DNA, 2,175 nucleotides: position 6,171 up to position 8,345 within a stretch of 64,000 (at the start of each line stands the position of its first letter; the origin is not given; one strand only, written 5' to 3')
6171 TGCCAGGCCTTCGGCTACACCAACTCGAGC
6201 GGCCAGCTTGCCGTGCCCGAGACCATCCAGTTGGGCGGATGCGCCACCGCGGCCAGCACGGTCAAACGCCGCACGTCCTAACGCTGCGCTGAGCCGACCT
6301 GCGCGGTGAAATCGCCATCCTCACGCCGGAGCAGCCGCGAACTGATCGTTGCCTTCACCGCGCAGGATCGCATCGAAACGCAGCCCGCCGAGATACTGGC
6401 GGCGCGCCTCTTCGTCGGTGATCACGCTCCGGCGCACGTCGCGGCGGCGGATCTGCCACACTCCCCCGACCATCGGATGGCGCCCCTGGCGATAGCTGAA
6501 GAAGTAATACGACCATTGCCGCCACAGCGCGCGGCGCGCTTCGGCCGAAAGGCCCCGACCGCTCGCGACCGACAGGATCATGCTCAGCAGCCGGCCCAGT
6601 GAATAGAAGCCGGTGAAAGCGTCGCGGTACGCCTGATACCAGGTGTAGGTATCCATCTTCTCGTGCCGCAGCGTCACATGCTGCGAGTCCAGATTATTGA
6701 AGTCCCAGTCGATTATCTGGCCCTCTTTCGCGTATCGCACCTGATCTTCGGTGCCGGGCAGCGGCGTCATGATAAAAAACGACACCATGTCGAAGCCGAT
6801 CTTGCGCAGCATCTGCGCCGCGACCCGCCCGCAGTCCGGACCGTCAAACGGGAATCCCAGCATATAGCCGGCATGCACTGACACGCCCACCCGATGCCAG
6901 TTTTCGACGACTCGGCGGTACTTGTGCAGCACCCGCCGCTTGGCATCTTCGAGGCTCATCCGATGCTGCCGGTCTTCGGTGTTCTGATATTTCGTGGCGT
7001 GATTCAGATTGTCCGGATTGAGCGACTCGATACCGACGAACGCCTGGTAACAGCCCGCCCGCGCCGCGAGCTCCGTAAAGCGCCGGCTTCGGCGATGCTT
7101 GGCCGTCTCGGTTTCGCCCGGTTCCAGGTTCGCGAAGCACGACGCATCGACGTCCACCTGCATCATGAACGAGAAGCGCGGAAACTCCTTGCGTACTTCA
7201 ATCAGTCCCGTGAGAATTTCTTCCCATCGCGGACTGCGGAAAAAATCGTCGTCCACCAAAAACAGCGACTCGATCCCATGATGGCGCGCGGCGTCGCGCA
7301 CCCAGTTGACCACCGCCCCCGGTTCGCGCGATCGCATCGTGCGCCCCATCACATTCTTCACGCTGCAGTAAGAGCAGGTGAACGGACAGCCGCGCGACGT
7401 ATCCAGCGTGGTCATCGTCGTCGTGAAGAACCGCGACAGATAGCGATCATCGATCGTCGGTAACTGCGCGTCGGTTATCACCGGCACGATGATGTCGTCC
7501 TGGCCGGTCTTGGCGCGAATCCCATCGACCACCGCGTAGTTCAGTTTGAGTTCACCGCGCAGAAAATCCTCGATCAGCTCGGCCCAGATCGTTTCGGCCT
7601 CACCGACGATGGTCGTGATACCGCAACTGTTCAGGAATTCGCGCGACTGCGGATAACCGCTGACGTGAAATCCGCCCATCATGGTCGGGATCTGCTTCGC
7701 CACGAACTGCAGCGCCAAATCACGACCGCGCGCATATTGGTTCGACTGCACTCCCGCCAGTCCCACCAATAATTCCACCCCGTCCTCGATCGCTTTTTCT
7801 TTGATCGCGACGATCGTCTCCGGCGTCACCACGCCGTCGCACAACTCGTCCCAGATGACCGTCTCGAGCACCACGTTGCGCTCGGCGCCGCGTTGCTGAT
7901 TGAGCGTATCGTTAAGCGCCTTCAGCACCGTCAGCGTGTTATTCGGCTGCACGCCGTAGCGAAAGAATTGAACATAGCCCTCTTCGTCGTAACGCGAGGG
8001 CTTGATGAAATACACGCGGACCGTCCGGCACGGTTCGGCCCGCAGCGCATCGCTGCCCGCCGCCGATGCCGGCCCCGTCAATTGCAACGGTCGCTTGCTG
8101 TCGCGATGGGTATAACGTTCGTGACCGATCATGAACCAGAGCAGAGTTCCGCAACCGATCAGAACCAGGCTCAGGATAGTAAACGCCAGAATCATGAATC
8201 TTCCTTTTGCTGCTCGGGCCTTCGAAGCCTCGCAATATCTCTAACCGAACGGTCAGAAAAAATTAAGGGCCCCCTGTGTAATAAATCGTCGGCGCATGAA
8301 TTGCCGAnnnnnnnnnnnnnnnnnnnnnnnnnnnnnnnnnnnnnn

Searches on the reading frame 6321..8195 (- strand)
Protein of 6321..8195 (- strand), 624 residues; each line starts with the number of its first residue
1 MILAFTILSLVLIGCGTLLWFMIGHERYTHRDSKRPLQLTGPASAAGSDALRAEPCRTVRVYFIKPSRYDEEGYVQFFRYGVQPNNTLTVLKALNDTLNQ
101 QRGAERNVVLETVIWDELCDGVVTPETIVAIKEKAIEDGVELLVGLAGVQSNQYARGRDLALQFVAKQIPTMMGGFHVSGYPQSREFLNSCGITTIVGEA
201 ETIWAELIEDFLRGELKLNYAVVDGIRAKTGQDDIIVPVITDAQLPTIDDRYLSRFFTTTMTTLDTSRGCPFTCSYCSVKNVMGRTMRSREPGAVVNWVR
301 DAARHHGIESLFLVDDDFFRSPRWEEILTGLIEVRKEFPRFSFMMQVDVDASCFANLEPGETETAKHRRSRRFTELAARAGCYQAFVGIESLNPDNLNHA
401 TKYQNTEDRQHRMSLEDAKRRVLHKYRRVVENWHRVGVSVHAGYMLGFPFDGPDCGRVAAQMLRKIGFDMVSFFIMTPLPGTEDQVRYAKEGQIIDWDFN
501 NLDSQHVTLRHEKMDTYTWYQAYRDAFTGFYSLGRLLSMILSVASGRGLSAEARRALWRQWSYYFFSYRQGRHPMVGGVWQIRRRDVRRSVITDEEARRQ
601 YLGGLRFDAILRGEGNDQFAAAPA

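Call 3: search_protein_families(library=pfam, proteins=[window:6321-8195:-], max_evalue=0.1)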
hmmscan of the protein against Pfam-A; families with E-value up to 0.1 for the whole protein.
window:6321-8195:- (624 aa): 2 families
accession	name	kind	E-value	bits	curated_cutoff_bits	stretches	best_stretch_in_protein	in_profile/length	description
PF04055.27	Radical_SAM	-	3.3e-09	37.6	29.5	1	266-449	3-152/166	Radical SAM superfamily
PF02310.24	B12-binding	-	0.059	13.6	32.1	0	144-207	55-120/121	B12 binding domain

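Call 7: search_protein_families(library=ncbifam, proteins=[window:6321-8195:-], max_evalue=0.1)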
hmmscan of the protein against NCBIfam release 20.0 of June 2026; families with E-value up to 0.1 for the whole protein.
window:6321-8195:- (624 aa): 24 families
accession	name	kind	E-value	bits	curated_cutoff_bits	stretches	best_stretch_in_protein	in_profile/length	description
TIGR04013.1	B12_SAM_MJ_1487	hypoth_equivalog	1.3e-15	57.1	251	1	162-305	63-195/382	TIGR04013 family B12-binding domain/radical SAM domain-containing protein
TIGR04072.2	rSAM_ladder_B12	equivalog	6.7e-15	54.7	360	1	168-318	98-237/443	lipid biosynthesis B12-binding/radical SAM protein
TIGR04479.1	bcpD_PhpK_rSAM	subfamily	2e-12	46.3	600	1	260-508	240-454/504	PhpK family radical SAM P-methyltransferase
TIGR03471.1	HpnJ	equivalog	1.2e-11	44.2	577.6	2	250-329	186-268/472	hopanoid biosynthesis associated radical SAM protein HpnJ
TIGR02026.1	BchE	equivalog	3e-10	39.6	481.35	1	173-317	97-249/497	magnesium-protoporphyrin IX monomethyl ester anaerobic oxidative cyclase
NF033712.0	B12_rSAM_KedN5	subfamily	1.6e-09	36.6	700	1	168-337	91-270/624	KedN5 family methylcobalamin-dependent radical SAM C-methyltransferase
TIGR04014.1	B12_SAM_MJ_0865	equivalog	1.8e-09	36.9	360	1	194-305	92-204/434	methyl-coenzyme M reductase glutamine C-methyltransferase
TIGR04367.1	HpnR_B12_rSAM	equivalog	3e-09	35.9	650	1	186-321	106-242/490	hopanoid C-3 methylase HpnR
TIGR04385.1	B12_rSAM_cofa1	equivalog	8.7e-09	35.1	450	1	163-316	91-250/438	B12 lower ligand biosynthesis radical SAM protein BzaD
NF038361.1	rSAM_Sden_1168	equivalog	2.4e-07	29.7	575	1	263-319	284-340/560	Sden_1168 family B12-binding radical SAM P-methyltransferase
TIGR00089.1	TIGR00089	subfamily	1.4e-06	27.4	251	1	247-305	126-183/429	MiaB/RimO family radical SAM methylthiotransferase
NF040542.1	rSAM_RCCLKC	equivalog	2.2e-06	27.1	450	1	260-350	179-266/423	arsinothricin biosynthesis radical SAM protein ArsL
TIGR04295.1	B12_rSAM_oligo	hypoth_equivalog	3.1e-06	26.1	400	1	261-331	200-265/422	TIGR04295 family B12-binding domain-containing radical SAM protein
NF040546.1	rSAM_CUAEP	equivalog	3.2e-06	26.1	500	1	187-350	93-257/468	CUAEP/CCAEP-tail radical SAM (seleno)protein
NF050148.1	rSAM_ApyD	equivalog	3.4e-06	25.7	750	1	167-320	102-257/645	RiPP biosynthesis radical SAM protein ApyD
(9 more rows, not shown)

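Call 45: find_related_loci(query=window:6321-8195:-, collection=genome_contigs, flank=10000)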
Query window:6321-8195:- (624 aa) in genome_contigs; peptide patterns used: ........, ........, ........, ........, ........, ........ (x = any residue, [..] = any of these).
203 stretches matched a pattern; 177 encode a relative of the query (tblastn E <= 1e-3); the best 80 are kept; 80 distinct loci.
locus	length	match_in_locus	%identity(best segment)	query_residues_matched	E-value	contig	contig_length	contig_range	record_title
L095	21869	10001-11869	78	1-624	0e+0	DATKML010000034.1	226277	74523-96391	MAG TPA_asm: Candidatus Binataceae bacterium isolate SMAG_U14710 k141_4377080, whole genome shotgun sequence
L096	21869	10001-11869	78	1-624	0e+0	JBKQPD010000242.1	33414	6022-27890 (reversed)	MAG: Candidatus Binataceae bacterium isolate LAWAr2D2E2F__bin_98 LAWAr2D2E2F_000000265144, whole genome shotgun sequence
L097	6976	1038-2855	80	20-624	0e+0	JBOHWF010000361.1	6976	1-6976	MAG: Candidatus Binataceae bacterium isolate TC-B3_metabat2.bin.26 k127_159403, whole genome shotgun sequence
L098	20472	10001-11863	79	1-624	0e+0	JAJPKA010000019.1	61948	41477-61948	MAG: Proteobacteria bacterium isolate Centralia_MAG_59 k107_5665535, whole genome shotgun sequence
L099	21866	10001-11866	76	1-624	0e+0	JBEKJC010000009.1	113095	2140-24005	MAG: Candidatus Binataceae bacterium isolate SPRUCE 314 SPRUCE_314_9, whole genome shotgun sequence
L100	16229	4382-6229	78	8-624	0e+0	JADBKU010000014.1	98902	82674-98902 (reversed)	MAG: bacterium isolate Bu91 bin.91_contig14, whole genome shotgun sequence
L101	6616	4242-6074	77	1-612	0e+0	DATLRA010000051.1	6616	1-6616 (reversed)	MAG TPA_asm: Candidatus Binataceae bacterium isolate SMAG_U13892 k141_830871, whole genome shotgun sequence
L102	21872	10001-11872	77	7-624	0e+0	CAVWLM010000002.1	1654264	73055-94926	MAG: uncultured delta proteobacterium isolate MFD04434.bin.1.44 genome assembly, contig: contig_1343, whole genome shotg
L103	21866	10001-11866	75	1-624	0e+0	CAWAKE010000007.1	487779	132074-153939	MAG: uncultured delta proteobacterium isolate MFD02416.bin.1.126 genome assembly, contig: contig_9101, whole genome shot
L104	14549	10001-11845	76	1-615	0e+0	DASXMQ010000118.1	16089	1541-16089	MAG TPA_asm: Candidatus Binataceae bacterium isolate SMAG_U5332 k141_239002, whole genome shotgun sequence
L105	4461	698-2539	76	1-615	0e+0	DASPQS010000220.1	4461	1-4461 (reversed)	MAG TPA_asm: Candidatus Binataceae bacterium isolate SMAG_U12205 k141_1593022, whole genome shotgun sequence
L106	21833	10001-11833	77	7-612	0e+0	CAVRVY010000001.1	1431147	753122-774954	MAG: uncultured delta proteobacterium isolate MFD05512.bin.2.52 genome assembly, contig: contig_11165, whole genome shot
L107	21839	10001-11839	77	7-614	0e+0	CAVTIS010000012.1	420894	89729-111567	MAG: uncultured delta proteobacterium isolate MFD05705.bin.1.131 genome assembly, contig: contig_66844, whole genome sho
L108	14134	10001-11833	77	7-612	0e+0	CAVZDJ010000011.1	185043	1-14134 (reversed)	MAG: uncultured delta proteobacterium isolate MFD09222.bin.3.24 genome assembly, contig: contig_129205, whole genome sho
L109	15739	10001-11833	77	1-612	0e+0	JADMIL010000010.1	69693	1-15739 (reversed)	MAG: Candidatus Binataceae bacterium isolate MAG011 NODE_352_length_69693_cov_10.180390, whole genome shotgun sequence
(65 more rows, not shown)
